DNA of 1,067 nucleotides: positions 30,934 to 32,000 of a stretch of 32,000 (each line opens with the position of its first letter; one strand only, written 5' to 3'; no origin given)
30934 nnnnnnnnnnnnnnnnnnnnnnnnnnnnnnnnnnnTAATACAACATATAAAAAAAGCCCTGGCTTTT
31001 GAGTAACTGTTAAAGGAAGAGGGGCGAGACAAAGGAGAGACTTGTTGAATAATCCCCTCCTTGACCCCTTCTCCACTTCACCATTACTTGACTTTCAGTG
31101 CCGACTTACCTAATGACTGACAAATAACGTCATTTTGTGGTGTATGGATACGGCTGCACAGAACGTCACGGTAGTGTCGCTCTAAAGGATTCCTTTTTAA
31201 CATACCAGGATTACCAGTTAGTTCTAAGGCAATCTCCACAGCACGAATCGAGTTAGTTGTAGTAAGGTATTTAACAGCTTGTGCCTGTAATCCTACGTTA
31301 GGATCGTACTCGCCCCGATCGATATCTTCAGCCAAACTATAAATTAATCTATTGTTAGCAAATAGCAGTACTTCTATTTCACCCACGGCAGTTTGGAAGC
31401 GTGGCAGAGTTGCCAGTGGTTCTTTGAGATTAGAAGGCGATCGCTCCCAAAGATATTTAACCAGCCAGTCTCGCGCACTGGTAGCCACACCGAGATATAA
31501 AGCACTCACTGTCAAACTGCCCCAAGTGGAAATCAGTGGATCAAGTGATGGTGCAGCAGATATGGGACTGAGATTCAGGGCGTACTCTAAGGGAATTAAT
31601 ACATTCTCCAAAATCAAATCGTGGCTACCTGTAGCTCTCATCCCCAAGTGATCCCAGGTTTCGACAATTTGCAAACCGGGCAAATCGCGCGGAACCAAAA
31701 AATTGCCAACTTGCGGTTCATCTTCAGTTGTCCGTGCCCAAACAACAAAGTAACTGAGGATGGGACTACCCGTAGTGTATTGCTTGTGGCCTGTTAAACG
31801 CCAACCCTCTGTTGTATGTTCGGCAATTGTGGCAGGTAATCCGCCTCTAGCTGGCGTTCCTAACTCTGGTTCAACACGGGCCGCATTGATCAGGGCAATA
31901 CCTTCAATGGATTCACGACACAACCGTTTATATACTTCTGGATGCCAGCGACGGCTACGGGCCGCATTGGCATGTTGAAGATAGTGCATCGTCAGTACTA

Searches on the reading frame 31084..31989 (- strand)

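Call 51: search_protein_families(library=pfam, proteins=[window:31084-31989:-], max_evalue=0.00001)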
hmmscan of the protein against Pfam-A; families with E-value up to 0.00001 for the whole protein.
window:31084-31989:- (301 aa): 3 families
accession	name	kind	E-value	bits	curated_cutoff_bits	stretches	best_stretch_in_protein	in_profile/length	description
PF08028.16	Acyl-CoA_dh_2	-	4.1e-15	56.7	22.7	1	160-283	2-130/134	Acyl-CoA dehydrogenase, C-terminal domain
PF02770.24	Acyl-CoA_dh_M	-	6.3e-15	55.6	33.3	1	40-130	6-97/97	Acyl-CoA dehydrogenase, middle domain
PF00441.29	Acyl-CoA_dh_1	-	7.5e-14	52.6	22.4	1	159-296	16-148/150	Acyl-CoA dehydrogenase, C-terminal domain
